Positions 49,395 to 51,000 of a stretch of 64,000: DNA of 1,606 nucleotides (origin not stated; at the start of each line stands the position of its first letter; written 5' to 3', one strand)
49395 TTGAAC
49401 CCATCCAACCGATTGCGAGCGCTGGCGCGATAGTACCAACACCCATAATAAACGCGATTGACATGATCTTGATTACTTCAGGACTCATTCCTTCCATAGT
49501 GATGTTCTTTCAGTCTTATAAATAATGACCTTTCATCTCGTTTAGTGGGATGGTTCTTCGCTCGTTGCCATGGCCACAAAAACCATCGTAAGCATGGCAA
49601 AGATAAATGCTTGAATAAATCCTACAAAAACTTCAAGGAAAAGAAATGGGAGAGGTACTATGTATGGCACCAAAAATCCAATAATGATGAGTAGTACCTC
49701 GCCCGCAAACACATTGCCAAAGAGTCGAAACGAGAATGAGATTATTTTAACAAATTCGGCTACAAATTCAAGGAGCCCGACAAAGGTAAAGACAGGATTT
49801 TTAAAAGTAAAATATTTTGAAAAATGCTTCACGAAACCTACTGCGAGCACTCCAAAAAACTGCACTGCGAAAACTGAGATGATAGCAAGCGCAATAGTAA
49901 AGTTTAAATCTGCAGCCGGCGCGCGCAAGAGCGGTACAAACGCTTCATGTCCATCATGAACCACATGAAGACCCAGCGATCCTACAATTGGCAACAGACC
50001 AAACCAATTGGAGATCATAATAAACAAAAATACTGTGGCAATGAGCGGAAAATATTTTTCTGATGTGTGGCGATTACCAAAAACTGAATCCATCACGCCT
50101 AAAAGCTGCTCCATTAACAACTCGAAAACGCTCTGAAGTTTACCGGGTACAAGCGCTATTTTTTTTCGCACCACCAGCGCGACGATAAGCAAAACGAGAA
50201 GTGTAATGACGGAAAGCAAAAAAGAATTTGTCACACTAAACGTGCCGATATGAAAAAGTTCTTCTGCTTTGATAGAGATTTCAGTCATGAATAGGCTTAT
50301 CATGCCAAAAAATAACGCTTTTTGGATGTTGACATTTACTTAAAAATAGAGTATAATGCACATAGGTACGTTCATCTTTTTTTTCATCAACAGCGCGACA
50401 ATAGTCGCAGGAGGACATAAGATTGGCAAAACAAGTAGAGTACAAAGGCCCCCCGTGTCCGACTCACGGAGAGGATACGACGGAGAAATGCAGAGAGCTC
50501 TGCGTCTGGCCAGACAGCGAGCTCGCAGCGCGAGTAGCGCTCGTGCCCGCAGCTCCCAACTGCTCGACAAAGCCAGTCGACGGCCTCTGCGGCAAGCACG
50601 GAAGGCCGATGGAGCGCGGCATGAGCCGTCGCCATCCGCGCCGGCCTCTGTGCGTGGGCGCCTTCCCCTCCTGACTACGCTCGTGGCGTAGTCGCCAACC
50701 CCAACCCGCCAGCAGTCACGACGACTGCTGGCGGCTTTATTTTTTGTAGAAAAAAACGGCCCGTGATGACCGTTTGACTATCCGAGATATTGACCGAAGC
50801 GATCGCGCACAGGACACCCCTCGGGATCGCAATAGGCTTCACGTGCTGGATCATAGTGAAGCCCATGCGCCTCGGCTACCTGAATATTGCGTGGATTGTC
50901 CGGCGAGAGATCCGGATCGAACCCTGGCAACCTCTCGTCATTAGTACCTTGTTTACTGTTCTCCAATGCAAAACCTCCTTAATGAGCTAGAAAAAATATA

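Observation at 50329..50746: Textbook sigma70 promoter driving a GC-rich, SD-preceded Cys-rich 83-aa ORF with a tandem terminator, wedged upstream of the atp operon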

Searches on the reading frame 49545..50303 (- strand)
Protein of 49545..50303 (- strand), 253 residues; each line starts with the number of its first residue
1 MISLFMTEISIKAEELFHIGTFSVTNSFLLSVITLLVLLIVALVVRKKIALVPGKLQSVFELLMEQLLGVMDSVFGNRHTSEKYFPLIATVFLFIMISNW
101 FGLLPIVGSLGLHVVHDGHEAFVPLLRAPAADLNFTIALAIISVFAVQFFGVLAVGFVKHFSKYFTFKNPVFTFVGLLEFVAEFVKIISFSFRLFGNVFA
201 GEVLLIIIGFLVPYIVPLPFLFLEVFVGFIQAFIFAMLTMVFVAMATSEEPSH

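Call 11: find_encoding_contigs(protein=window:49545-50303:-, flank=3000, max_places=10)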
Protein window:49545-50303:- (253 aa): 1 contig read that carries it; 1 place shown.
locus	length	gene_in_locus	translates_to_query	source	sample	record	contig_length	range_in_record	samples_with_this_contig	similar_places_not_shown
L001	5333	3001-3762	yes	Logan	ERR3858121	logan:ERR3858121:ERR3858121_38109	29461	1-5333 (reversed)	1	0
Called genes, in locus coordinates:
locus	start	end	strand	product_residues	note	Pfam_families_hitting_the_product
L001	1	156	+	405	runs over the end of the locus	PF22807:TrAA12, PF23500:DUF7133 (faint), PF24684:Vgb_lyase (faint), PF07995:GSDH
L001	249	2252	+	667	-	-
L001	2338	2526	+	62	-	-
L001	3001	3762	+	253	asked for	PF00119:ATP-synt_A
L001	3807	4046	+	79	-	PF00137:ATP-synt_C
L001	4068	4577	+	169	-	PF00430:ATP-synt_B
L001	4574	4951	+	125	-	-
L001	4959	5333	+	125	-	?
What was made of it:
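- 49542..50303 (-): atpB (ATP synthase subunit a), the divergent neighbour and first gene of the atp operon. It gives context and is not shown to be functionally linked. PF00119 on the product (call 11).
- Gene callers skipped the ORF on the identical Logan contig (call 11). Gene callers did not call the ORF (call 11).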

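Call 12: find_related_loci(query=window:49545-50303:-, collection=genome_contigs, flank=4000)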
Query window:49545-50303:- (253 aa) in genome_contigs; peptide patterns used: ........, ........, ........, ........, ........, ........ (x = any residue, [..] = any of these).
490 stretches matched a pattern; 369 encode a relative of the query (tblastn E <= 1e-3); the best 80 are kept; 80 distinct loci.
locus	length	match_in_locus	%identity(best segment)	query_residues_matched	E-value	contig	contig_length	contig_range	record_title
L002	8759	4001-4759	87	1-253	2e-143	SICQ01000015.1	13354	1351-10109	MAG: Candidatus Ryanbacteria bacterium isolate Baikal-deep-G209 BACOMB-C22350, whole genome shotgun sequence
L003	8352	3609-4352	72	6-253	3e-115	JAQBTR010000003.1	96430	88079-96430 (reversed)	MAG: bacterium isolate casp150-mb.123 NODE_480_length_96430_cov_0.084334, whole genome shotgun sequence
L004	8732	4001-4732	70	9-250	4e-109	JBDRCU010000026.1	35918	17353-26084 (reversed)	MAG: Parcubacteria group bacterium isolate MEGAHIT-group-1.202 k141_265271, whole genome shotgun sequence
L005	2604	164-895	70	6-249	3e-113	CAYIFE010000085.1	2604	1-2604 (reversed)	MAG TPA_asm: uncultured Candidatus Saccharibacteria bacterium isolate ERP119705_co1_1103 genome assembly, contig: NODE_9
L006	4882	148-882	66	5-249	3e-104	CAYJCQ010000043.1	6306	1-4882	MAG TPA_asm: uncultured Candidatus Saccharibacteria bacterium isolate ERP119705_co9_281 genome assembly, contig: NODE_19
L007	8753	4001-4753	62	6-252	3e-99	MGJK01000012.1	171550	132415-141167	MAG: Candidatus Yanofskybacteria bacterium RIFCSPHIGHO2_01_FULL_44_24 rifcsphigho2_01_scaffold_322, whole genome shotgun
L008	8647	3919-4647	62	6-253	5e-98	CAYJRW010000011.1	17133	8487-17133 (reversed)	MAG TPA_asm: uncultured Candidatus Saccharibacteria bacterium isolate ERP125453_co1_241 genome assembly, contig: NODE_34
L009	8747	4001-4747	58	6-253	5e-95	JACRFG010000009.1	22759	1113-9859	MAG: Candidatus Jorgensenbacteria bacterium isolate NC_groundwater_1719_Pr3_B-0.1um_43_9 SR-2_scaffold_141_290002, whole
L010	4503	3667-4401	66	6-253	2e-95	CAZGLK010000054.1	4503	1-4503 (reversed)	MAG TPA_asm: uncultured Candidatus Saccharibacteria bacterium isolate binchicken_co38_1088 genome assembly, contig: NODE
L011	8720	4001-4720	63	5-249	4e-94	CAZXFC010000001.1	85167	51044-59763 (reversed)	MAG TPA_asm: uncultured Candidatus Saccharibacteria bacterium isolate SRP269290_co1_801 genome assembly, contig: NODE_24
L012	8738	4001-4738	60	4-253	2e-92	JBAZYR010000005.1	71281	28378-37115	MAG: Candidatus Staskawiczbacteria bacterium isolate SO_2017_GW1_85 NODE_2172_length_71281_cov_1.435942_OW334_2017, whol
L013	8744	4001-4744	58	3-253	4e-92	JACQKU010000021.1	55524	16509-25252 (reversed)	MAG: Candidatus Liptonbacteria bacterium isolate NC_groundwater_1185_Ag_S-0.1um_48_121 S_p1_S3_coassembly_k141_2084763,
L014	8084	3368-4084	61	8-250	1e-91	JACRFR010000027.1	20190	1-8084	MAG: Candidatus Liptonbacteria bacterium isolate NC_groundwater_1730_Pr3_B-0.1um_54_13 SR-2_scaffold_141_1170223, whole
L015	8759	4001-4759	85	1-253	1e-139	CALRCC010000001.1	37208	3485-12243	MAG: Candidatus Ryanbacteria bacterium isolate CH-Oct18-76 genome assembly, contig: CH-Oct18-C972, whole genome shotgun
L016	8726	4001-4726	57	7-248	4e-90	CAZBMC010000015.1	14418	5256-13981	MAG TPA_asm: uncultured Gammaproteobacteria bacterium isolate SRP329715_co1_47 genome assembly, contig: NODE_6379_length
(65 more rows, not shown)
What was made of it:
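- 49542..50303 (-): 87% and 85% identity to the Ryanbacteria MAGs (call 12).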

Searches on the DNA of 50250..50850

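Call 4: search_rna_families(source=window, start=50250, end=50850, threshold=evalue, max_evalue=10, show_alignments=3)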
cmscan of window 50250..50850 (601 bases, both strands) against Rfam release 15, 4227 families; matches with E-value up to 10: 10.
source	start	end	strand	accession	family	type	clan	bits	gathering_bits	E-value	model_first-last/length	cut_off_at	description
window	50704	50816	-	RF02822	Srn266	Gene; sRNA;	-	17.9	63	2.8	1-112/112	no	Streptococcus RNA 266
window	50698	50775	-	RF02450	ncr1175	Gene; sRNA;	-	16.8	60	2.2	1-110/110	no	Bacillus sRNA ncr1175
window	50602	50744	+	RF02100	tfoR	Gene; sRNA;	-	16.3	70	0.27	1-101/101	no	Translational regulator of tfoXVC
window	50280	50303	-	RF01304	sR5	Gene; snRNA; snoRNA; CD-box;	-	15.4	40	0.46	30-53/53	no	Small nucleolar RNA sR5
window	50294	50396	+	RF01426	snoR126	Gene; snRNA; snoRNA; CD-box;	-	15.3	39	7.9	1-101/101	no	small nucleolar RNA snoR126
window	50302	50395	-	RF01420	snoR113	Gene; snRNA; snoRNA; CD-box;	-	14.7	47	3.3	1-103/103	no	Small nucleolar RNA snoR113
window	50507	50563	-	RF01722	Pyrobac-1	Gene; sRNA;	-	14.6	40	8.9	1-60/60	no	Pyrobac-1 RNA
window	50331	50394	-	RF00323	snoR79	Gene; snRNA; snoRNA; CD-box;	-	14.3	80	8.4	1-65/65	no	Small nucleolar RNA R79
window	50693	50782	+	RF01973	H19_2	Gene; lncRNA;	-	11.5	50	3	1-69/69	no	H19 conserved region 2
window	50366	50425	+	RF01704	Glutamine-II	Cis-reg; riboswitch;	-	10.4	33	8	1-60/60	no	Glutamine-II riboswitch aptamer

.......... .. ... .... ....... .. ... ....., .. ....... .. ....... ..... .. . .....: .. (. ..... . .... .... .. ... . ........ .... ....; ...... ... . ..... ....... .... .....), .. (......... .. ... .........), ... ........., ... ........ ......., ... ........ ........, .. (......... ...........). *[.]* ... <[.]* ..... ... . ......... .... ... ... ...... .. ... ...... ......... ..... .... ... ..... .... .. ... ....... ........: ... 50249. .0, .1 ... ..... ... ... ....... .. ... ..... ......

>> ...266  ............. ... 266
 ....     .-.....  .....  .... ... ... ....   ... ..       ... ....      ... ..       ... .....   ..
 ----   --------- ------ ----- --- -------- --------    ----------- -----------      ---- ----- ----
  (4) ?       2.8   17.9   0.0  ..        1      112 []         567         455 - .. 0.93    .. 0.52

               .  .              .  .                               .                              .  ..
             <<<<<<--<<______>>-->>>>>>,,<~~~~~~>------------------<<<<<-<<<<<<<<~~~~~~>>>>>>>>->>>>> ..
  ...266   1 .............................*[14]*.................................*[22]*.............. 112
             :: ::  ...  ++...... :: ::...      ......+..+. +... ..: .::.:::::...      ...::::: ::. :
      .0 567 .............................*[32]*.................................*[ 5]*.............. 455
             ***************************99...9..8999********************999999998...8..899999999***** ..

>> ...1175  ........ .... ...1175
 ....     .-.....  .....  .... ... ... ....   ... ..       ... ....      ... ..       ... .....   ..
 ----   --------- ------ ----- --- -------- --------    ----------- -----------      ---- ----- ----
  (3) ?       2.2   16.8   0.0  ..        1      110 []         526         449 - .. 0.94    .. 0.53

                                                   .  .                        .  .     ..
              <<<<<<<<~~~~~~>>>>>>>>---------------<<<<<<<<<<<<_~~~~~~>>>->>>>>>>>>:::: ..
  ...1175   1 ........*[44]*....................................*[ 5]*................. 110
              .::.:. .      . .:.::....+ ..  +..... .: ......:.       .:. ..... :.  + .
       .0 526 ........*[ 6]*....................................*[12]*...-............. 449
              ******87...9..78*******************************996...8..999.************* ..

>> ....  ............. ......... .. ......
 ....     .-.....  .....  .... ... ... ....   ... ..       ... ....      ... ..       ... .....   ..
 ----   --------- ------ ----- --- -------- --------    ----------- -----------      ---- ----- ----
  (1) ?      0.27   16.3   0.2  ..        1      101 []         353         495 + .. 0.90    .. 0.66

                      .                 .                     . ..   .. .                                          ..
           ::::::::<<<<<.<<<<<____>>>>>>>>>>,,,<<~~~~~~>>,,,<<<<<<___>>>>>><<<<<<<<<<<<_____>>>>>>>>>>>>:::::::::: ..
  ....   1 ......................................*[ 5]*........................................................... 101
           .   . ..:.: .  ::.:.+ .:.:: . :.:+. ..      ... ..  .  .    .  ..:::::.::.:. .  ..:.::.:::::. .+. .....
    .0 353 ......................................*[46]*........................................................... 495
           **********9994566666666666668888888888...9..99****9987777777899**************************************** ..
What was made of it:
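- On Known structured RNA family (Rfam 15): In 50250-50850 only chance-level hits appear (E >= 0.27, far below gathering; call 4).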
